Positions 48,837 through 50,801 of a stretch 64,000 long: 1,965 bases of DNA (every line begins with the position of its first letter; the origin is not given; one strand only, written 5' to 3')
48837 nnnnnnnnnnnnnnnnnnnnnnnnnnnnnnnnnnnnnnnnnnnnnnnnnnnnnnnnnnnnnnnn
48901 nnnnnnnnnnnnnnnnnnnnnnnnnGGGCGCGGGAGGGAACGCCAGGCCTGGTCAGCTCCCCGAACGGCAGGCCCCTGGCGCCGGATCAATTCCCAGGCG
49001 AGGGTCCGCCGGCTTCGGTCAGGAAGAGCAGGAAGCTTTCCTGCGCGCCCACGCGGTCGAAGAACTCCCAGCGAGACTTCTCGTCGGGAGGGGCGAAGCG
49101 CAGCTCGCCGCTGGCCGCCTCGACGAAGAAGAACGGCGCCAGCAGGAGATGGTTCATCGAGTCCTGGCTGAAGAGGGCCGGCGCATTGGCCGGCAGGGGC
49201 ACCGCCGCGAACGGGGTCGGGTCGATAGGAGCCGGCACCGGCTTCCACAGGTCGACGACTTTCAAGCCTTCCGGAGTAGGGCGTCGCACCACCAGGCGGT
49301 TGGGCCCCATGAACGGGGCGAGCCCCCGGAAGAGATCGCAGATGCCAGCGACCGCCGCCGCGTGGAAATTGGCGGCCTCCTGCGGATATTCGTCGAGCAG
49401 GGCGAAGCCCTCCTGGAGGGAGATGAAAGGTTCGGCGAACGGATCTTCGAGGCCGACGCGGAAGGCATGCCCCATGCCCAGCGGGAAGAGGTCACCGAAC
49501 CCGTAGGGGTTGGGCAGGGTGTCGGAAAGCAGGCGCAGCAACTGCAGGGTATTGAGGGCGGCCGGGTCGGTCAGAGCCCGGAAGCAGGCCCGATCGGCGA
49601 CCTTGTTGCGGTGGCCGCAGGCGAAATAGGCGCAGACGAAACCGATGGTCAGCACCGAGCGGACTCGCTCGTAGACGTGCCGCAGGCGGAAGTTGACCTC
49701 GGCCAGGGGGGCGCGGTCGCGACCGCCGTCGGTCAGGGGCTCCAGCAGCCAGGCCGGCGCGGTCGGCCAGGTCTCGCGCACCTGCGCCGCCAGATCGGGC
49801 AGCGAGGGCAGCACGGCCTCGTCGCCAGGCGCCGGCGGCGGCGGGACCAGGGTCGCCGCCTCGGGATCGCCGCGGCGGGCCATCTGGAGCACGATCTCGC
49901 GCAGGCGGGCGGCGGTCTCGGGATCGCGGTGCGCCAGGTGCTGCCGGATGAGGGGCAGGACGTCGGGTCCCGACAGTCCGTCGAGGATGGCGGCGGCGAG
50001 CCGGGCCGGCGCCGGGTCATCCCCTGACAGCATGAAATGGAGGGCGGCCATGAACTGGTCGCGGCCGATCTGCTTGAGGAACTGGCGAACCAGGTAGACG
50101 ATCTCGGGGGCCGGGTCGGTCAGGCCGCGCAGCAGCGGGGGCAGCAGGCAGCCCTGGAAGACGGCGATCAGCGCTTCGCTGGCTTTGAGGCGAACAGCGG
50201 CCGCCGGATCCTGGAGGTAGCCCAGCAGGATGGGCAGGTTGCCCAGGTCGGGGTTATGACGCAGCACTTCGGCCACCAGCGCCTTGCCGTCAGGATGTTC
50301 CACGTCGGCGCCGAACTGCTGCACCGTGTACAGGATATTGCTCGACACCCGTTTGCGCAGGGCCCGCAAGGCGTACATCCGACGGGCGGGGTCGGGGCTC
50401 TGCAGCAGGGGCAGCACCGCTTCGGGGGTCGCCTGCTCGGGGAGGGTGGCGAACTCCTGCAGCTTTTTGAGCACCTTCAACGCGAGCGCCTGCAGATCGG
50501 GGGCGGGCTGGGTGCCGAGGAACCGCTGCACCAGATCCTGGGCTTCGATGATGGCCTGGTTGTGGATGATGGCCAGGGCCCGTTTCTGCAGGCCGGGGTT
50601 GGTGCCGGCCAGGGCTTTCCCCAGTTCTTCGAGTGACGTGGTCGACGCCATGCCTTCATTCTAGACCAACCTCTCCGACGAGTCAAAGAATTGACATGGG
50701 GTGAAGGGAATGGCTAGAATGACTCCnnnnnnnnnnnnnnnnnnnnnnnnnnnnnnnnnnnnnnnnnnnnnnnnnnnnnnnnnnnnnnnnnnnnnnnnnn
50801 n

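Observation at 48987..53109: HEAT - STAS - HEAT module: partner-switching with alpha-solenoid partners instead of a sigma factor?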

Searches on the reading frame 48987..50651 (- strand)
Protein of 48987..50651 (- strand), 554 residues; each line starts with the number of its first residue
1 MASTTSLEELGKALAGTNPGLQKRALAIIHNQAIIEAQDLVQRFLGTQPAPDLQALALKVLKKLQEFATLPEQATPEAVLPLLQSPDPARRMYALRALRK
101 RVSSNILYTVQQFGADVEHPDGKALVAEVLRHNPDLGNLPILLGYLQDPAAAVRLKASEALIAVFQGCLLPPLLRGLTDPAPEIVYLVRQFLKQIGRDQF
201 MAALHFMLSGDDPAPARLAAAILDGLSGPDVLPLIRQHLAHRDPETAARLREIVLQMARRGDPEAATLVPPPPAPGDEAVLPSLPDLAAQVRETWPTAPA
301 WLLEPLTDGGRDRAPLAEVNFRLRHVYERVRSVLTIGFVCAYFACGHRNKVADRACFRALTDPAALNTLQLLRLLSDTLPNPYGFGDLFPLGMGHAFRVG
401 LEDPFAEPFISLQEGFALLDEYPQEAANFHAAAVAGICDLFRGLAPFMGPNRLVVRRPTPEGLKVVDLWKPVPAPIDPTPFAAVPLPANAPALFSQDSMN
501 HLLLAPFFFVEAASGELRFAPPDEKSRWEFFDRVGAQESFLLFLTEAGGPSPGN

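Call 3: search_protein_families(library=pfam, proteins=[window:48987-50651:-], max_evalue=0.01)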
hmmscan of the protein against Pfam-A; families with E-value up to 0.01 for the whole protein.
window:48987-50651:- (554 aa): 2 families
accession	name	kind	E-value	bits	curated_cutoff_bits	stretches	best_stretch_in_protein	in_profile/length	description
PF02985.28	HEAT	-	1.3e-10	40.9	23.5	1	139-167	2-30/31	HEAT repeat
PF13646.12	HEAT_2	-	6.9e-10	39.5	27.7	0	118-185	12-79/88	HEAT repeats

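Call 4: search_protein_families(library=ncbifam, proteins=[window:48987-50651:-], max_evalue=0.01)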
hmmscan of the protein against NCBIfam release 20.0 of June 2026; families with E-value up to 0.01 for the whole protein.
window:48987-50651:- (554 aa): 0 families

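Call 6: find_homologous_proteins(query=window:48987-50651:-, max_evalue=0.001)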
Query window:48987-50651:- (554 aa): 4 proteins with E <= 0.001 among 8000 candidates.
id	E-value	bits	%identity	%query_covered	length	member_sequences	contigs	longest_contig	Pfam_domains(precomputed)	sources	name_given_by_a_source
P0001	0.0e+0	1235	100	100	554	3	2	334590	PF02985.29,PF13646.13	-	-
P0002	0.0e+0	1045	86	100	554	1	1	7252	PF02985.29,PF13646.13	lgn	-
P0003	1.4e-239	815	67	99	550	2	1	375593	PF02985.29,PF13646.13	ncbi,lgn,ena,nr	ncbi:MAG: hypothetical protein GX442_25205 [Candidatus Riflebacteria bacterium]|nr:hypothetical prot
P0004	7.9e-206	703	59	99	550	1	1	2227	PF02985.29,PF13646.13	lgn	-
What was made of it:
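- Tried and rejected: Word-indexed search with HEAT1: it found only 4 close relatives (call 6).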

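Call 7: find_encoding_contigs(protein=P0003, flank=10000, max_places=4)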
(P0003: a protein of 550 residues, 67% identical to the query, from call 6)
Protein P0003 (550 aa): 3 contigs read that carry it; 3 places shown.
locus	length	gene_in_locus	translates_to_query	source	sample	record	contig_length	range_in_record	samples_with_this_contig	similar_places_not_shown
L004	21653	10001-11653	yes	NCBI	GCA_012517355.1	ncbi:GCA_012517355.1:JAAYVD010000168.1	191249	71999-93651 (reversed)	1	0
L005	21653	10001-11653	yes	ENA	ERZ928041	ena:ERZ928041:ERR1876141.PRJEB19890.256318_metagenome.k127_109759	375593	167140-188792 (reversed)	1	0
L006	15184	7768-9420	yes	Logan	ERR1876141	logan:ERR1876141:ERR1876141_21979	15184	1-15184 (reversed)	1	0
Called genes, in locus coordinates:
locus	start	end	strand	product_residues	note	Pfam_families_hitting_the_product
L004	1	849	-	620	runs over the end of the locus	PF00890:FAD_binding_2, PF01266:DAO, PF03486:HI0933_like (faint), PF07992:Pyr_redox_2 (weak), PF02910:Succ_DH_flav_C (weak)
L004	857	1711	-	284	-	PF01522:Polysacc_deac_1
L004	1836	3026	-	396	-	PF00438:S-AdoMet_synt_N, PF02772:S-AdoMet_synt_M, PF02773:S-AdoMet_synt_C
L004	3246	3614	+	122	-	PF01541:GIY-YIG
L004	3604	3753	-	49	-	-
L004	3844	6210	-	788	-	PF13185:GAF_2 (faint), PF22673:MCP-like_PDC_1, PF02743:dCache_1, PF08448:PAS_4 (weak), PF13188:PAS_8 (weak), PF13426:PAS_9 (faint), PF00989:PAS (weak), PF01590:GAF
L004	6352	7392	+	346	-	PF00226:DnaJ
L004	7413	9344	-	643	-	PF02985:HEAT (faint), PF13646:HEAT_2 (weak)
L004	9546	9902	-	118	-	PF01740:STAS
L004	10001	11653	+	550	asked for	PF13646:HEAT_2 (faint), PF02985:HEAT (faint)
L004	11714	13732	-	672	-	PF03417:AAT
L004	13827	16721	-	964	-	PF00672:HAMP, PF07228:SpoIIE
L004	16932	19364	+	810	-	PF13757:VIT_2, PF08487:VIT, PF00092:VWA, PF13519:VWA_2, PF13768:VWA_3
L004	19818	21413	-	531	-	-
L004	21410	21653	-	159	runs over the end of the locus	PF07963:N_methyl (weak)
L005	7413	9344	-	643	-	PF02985:HEAT (faint), PF13646:HEAT_2 (weak)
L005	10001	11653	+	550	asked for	PF13646:HEAT_2 (faint), PF02985:HEAT (faint)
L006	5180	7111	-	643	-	PF02985:HEAT (faint), PF13646:HEAT_2 (weak)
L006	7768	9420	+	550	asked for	PF13646:HEAT_2 (faint), PF02985:HEAT (faint)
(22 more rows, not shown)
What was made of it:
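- PP2C linkage is limited to one subclade (call 7). The block PP2C-C45-HEAT1-STAS-HEAT2-J-Cache/PAS/GAF is syntenic in JAAYVD at 67-77% identity, with breakpoints on both sides (call 7).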

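Call 8: find_encoding_contigs(protein=P0002, flank=10000, max_places=4)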
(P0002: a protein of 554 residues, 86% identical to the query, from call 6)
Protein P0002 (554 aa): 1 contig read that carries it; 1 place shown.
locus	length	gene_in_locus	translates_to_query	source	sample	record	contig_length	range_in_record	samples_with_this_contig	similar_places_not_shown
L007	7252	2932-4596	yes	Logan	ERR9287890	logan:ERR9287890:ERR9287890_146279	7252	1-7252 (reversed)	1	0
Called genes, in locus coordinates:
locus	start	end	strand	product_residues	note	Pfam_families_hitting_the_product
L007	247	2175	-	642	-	PF02985:HEAT (faint), PF13646:HEAT_2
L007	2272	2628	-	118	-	PF01740:STAS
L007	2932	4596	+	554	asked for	PF13646:HEAT_2 (faint), PF02985:HEAT (faint)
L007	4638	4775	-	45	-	-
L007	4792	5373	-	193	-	-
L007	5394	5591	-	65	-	-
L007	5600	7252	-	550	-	?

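Call 22: search_protein_representatives(alignment_id=A1)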
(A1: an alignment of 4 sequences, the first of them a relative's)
Query: 4 sequences, 550 profile positions. Proteins with E-value up to 0.001 (for the whole library): 637; up to 1e-10: 57; up to 1e-30: 24. The best 150 are listed.
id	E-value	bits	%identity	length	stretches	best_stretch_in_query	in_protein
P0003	0.0e+00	1097.7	-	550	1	1-549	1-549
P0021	2.0e-162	558.0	-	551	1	5-547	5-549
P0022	8.3e-143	493.2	-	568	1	1-546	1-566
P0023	9.5e-113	393.9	-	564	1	1-548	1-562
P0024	1.8e-108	379.8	-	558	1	5-545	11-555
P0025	2.3e-107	376.2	-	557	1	5-547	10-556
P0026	2.4e-103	362.9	-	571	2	6-274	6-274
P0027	9.4e-100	351.0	-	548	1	3-545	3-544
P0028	3.6e-98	345.8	-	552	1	7-548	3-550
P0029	5.9e-98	345.1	-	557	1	5-545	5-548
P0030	6.2e-96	338.4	-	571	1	1-544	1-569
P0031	2.3e-91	323.4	-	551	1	1-546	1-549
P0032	1.2e-86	307.8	-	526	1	4-416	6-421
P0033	2.3e-82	293.7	-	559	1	5-546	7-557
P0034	5.1e-80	285.9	-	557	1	4-545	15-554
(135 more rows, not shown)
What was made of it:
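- The HEAT1 family (24 representatives at E below 1e-30, call 22) is unlinked to STAS-HEAT2 in JADFYG and CAZADH.
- Tried and rejected: The exhaustive profile search was needed to reveal the family (call 22).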

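Call 23: predict_structure(alignment_id=A1)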
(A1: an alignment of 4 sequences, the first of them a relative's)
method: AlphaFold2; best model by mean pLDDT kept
length: 554 residues; sequences in the alignment: 4
mean_pLDDT: 61.4   pTM: 0.36
mean pLDDT of the five models: 61.4, 57.9, 57.3, 54.1, 52.4
residues with pLDDT >= 90: 6; 70-90: 213; 50-70: 166; < 50: 169
segments of 3 or more residues with pLDDT < 50: 1-4, 172-179, 272-280, 331-434, 521-554
pLDDT, mean of each block of 10 residues (from residue 1): 60 86 87 79 88 88 73 60 77 77 64 68 85 70 77 78 62 45 53 61 79 75 73 87 84 80 76 42 65 60 60 55 54 47 39 36 38 37 31 28 31 38 46 49 53 75 76 74 70 63 59 63 45 36 31 27
secondary structure, 60 per line:
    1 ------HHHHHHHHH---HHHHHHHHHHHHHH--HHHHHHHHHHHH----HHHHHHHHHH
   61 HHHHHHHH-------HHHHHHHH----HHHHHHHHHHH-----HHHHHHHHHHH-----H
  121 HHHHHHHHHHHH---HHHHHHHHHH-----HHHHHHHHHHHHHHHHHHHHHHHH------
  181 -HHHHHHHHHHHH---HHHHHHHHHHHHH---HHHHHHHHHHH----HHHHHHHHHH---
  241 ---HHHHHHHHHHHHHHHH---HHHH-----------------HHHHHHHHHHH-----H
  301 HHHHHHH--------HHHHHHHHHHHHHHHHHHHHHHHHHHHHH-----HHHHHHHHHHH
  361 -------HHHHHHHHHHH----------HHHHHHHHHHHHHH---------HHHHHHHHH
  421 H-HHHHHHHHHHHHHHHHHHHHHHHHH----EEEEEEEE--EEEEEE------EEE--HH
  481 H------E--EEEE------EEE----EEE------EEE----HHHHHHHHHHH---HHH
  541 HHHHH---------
elements in order: H7-15 H19-32 H35-46 H51-68 H76-83 H88-98 H104-114 H120-132 H136-145 H151-174 H182-193 H197-209 H213-223 H228-237 H244-259 H263-266 H284-294 H300-307 H316-344 H350-360 H368-378 H389-402 H412-421 H423-447 E452-459 E462-467 E474-476 E491-494 E501-503 E508-510 E517-519 H524-534 H538-545
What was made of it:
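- Tried and rejected: First AF2 model of HEAT1: with 4 sequences the C-terminal domain was unusable, pLDDT 30-50 (call 23).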

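Call 25: find_related_loci(query=A3, collection=genome_contigs, flank=10000)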
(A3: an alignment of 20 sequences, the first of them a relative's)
Query A3 (554 aa) in genome_contigs; peptide patterns used: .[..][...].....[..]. (x = any residue, [..] = any of these).
23 stretches matched a pattern; 15 encode a relative of the query (tblastn E <= 1e-3); 15 distinct loci.
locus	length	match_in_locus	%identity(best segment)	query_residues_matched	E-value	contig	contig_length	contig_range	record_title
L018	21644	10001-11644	67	1-549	0e+0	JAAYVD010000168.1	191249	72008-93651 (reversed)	MAG: Candidatus Riflebacteria bacterium isolate AS27yjCOA_28 191847_AS27, whole genome shotgun sequence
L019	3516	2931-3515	86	1-195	1e-101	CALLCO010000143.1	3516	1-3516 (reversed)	MAG: Candidatus Ozemobacteraceae bacterium isolate N1_Bin_METABAT__69_1 genome assembly, contig: c_000002687512, whole g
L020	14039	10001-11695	35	18-546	3e-98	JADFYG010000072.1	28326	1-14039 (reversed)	MAG: Candidatus Riflebacteria bacterium isolate nDJH6bin19 nDJH6_bin19_NODE_72_length_28326_cov_3.385723, whole genome s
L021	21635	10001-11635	33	7-548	1e-86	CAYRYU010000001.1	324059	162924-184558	MAG TPA_asm: uncultured bacterium isolate binchicken_co66_92 genome assembly, contig: NODE_25_length_324059_cov_19.03822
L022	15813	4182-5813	33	1-546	4e-84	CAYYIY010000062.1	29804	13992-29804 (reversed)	MAG TPA_asm: uncultured bacterium isolate binchicken_co135_188 genome assembly, contig: NODE_2879_length_29804_cov_3.749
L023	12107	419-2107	33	4-546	2e-78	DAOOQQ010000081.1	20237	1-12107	MAG TPA_asm: Candidatus Ozemobacteraceae bacterium isolate AMR_MDS_2567 NODE_3244_length_20237_cov_7.735259, whole genom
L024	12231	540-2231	30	6-546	4e-76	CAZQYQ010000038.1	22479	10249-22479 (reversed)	MAG TPA_asm: uncultured bacterium isolate SRP089250_co1_29 genome assembly, contig: NODE_3619_length_22479_cov_4.334552,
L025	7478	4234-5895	31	4-549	3e-73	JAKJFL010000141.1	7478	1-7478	MAG: Candidatus Riflebacteria bacterium isolate UR.bin127 UR_contig_31662, whole genome shotgun sequence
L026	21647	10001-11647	30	4-544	8e-71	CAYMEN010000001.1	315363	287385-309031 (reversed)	MAG TPA_asm: uncultured bacterium isolate SRP263991_co7_86 genome assembly, contig: NODE_5_length_315363_cov_10.464102,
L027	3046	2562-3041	69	1-157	1e-62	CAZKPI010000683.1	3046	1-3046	MAG TPA_asm: uncultured bacterium isolate binchicken_co135_42 genome assembly, contig: NODE_26150_length_3046_cov_2.5830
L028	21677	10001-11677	31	1-544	4e-55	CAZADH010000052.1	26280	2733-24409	MAG TPA_asm: uncultured bacterium isolate binchicken_co66_272 genome assembly, contig: NODE_3068_length_26280_cov_6.0053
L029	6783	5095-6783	29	6-529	4e-55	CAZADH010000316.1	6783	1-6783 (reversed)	MAG TPA_asm: uncultured bacterium isolate binchicken_co66_272 genome assembly, contig: NODE_16118_length_6783_cov_4.2651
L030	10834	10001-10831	38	4-274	8e-48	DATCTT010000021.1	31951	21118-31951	MAG TPA_asm: Candidatus Ozemobacteraceae bacterium isolate SMAG_U7338 k141_12879, whole genome shotgun sequence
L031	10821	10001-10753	39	1-251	2e-44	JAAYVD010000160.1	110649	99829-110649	MAG: Candidatus Riflebacteria bacterium isolate AS27yjCOA_28 183052_AS27, whole genome shotgun sequence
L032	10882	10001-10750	38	1-251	2e-41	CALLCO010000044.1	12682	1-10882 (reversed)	MAG: Candidatus Ozemobacteraceae bacterium isolate N1_Bin_METABAT__69_1 genome assembly, contig: c_000003018121, whole g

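Call 40: predict_structure(alignment_id=A3)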
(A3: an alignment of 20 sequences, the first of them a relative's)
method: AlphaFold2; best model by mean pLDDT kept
length: 554 residues; sequences in the alignment: 20
mean_pLDDT: 85.2   pTM: 0.51
mean pLDDT of the five models: 85.2, 84.8, 83.5, 83.1, 83.0
residues with pLDDT >= 90: 198; 70-90: 319; 50-70: 21; < 50: 16
segments of 3 or more residues with pLDDT < 50: 1-3, 273-279, 549-554
pLDDT, mean of each block of 10 residues (from residue 1): 61 83 84 77 85 85 74 70 80 83 82 80 89 89 91 91 89 87 89 85 89 87 81 88 87 86 80 46 86 91 83 83 93 95 94 92 82 95 92 94 90 89 81 93 94 92 91 91 89 93 93 85 87 91 71 36
secondary structure, 60 per line:
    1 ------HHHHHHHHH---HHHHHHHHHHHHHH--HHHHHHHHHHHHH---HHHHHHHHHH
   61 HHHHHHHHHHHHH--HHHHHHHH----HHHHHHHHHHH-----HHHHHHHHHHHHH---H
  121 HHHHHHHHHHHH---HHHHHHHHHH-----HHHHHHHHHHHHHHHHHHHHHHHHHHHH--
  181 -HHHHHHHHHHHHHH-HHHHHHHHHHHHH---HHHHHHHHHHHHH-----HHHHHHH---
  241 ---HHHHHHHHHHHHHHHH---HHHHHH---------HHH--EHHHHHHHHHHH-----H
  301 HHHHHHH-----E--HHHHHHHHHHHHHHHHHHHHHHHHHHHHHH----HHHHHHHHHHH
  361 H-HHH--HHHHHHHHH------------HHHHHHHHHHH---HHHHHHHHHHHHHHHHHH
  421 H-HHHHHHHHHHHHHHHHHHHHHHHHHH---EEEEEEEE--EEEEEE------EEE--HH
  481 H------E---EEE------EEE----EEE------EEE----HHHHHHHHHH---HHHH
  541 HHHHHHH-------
elements in order: H7-15 H19-32 H35-47 H51-73 H76-83 H88-98 H104-116 H120-132 H136-145 H151-178 H182-195 H197-209 H213-225 H231-237 H244-259 H263-268 H284-294 H300-307 H316-345 H350-361 H368-376 H389-399 H403-421 H423-448 E452-459 E462-467 E474-476 E492-494 E501-503 E508-510 E517-519 H524-533 H537-547
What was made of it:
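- On HEAT-repeat proteins (Pfam HEAT_2 PF13646 / HEAT PF02985): The AF2 model of HEAT1 shows paired helices over residues 7-268 (call 40).
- Tried and rejected: The 20-sequence model was good, pLDDT 85 (call 40).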

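Call 43: fold_search(model_id=the predicted structure, library=pdb)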
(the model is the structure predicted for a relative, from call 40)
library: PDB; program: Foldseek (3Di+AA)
matches with E <= 10: 970; with E <= 0.001: 38
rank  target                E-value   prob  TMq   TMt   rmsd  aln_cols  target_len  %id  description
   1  8rc4_d                9.5e-05  1.00  0.16  0.12  27.7       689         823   14  Structure of Integrator-PP2A complex (released 2024-02-07)
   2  1jpp_B                1.4e-04  0.99  0.13  0.14  20.4       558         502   13  The Structure of a beta-Catenin Binding Repeat from Adenomatous Polyposis Coli (APC) in Complex with beta-Catenin (released 2002-01-16)
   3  1jpp_A                2.1e-04  0.99  0.13  0.15  20.1       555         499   13  The Structure of a beta-Catenin Binding Repeat from Adenomatous Polyposis Coli (APC) in Complex with beta-Catenin (released 2002-01-16)
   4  5mfc_C                2.3e-04  1.00  0.11  0.19  16.2       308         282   18  Designed armadillo repeat protein YIIIM5AII in complex with (KR)4-GFP (released 2017-07-19)
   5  5mfd_A                3.3e-04  1.00  0.17  0.25  14.8       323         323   16  Designed armadillo repeat protein YIIIM''6AII in complex with pD_(KR)5 (released 2017-07-19)
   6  4v3r_A                3.3e-04  1.00  0.12  0.19  16.0       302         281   18  Designed armadillo repeat protein with 5 internal repeats, 2nd generation C-cap and 3rd generation N-cap. (released 2016-01-13)
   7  4rv1_D                3.4e-04  1.00  0.17  0.22  17.2       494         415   14  Crystal Structure of Engineered Protein. Northeast Structural Genomics Consortium (NESG) Target OR497. (released 2014-12-10)
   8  8u36_A                3.4e-04  0.99  0.15  0.18  17.3       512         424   13  The crystal structure of the classical binding interface of Importin alpha 2 and a nuclear localisation signal sequenc (released 2023-11-22)
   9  6fsq                  3.6e-04  1.00  0.19  0.28  22.6       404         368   14  Structure of A3_bGFPD, an artificial bi-domain protein based on two different alphaRep domains : A3 and a GFP binding do (released 2018-08-08)
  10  7z0g_C                4.5e-04  1.00  0.17  0.40  13.4       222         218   21  CPAP:TUBULIN:IE5 ALPHAREP COMPLEX P1 SPACE GROUP (released 2022-04-13)
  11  5mfm_B                4.7e-04  1.00  0.17  0.24  13.4       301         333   16  Designed armadillo repeat protein peptide fusion YIIIM6AII_GS11_(KR)5 (released 2017-09-13)
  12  8z0u                  4.7e-04  0.99  0.13  0.14  19.5       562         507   12  Human beta-catenin crystal structure (released 2024-05-22)
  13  5b56_A                4.9e-04  0.99  0.15  0.18  17.5       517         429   13  Crystal structure of HIV-1 VPR C-Terminal domain and DIBB-M-Importin-Alpha2 complex (released 2016-06-01)
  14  7p0h_A                5.1e-04  1.00  0.17  0.22  14.2       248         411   17  Crystal structure of Helicobacter pylori ComF fused to an artificial alphaREP crystallization helper(named B2) (released 2022-04-06)
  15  2z6h                  5.1e-04  0.98  0.13  0.14  19.5       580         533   12  Crystal Structure of Beta-Catenin Armadillo Repeat Region and Its C-Terminal domain (released 2008-02-12)
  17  2pf4_B                5.8e-04  0.99  0.16  0.15  21.7       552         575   14  Crystal structure of the full-length simian virus 40 small t antigen complexed with the protein phosphatase 2A Aalpha  (released 2007-08-07)
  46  2pkg_A                1.1e-03  0.99  0.17  0.16  20.2       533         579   14  Structure of a complex between the A subunit of protein phosphatase 2A and the small t antigen of SV40 (released 2007-05-15)
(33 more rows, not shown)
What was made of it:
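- On PP2A A-subunit-like phosphatase scaffold: Foldseek matches of the HEAT1 model to PP2A-A (2pf4, 2pkg) and the Integrator-PP2A complex have TM 0.11-0.17, like all other ARM/HEAT hits (call 43).
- Closest known: Generic bacterial HEAT_2 / PBS-lyase-like HEAT proteins. Same: Fold matches, obtained with the HEAT1 model, are to ARM/HEAT proteins including PP2A-A (call 43).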

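Call 51: search_protein_families(library=pfam, proteins=[L007:4792-5373:-, L007:5600-7252:-], max_evalue=0.01)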
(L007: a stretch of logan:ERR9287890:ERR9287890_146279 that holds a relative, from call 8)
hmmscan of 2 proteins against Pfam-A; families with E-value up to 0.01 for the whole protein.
L007:4792-5373:- (193 aa): 0 families

L007:5600-7252:- (550 aa): 1 family
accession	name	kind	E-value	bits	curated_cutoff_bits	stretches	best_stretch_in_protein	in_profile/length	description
PF03417.21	AAT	-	3.5e-08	33.9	23.2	1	325-431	8-111/225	Acyl-coenzyme A:6-aminopenicillanic acid acyl-transferase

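Call 70: search_protein_families(library=padloc, proteins=[window:48987-50651:-], max_evalue=0.001)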
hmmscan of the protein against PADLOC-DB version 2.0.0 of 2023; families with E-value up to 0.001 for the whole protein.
window:48987-50651:- (554 aa): 1 family
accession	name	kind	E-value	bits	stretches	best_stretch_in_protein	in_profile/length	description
PDLC02919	HEAT-ARM_XIII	-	3.5e-07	26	1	61-262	722-914/1972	-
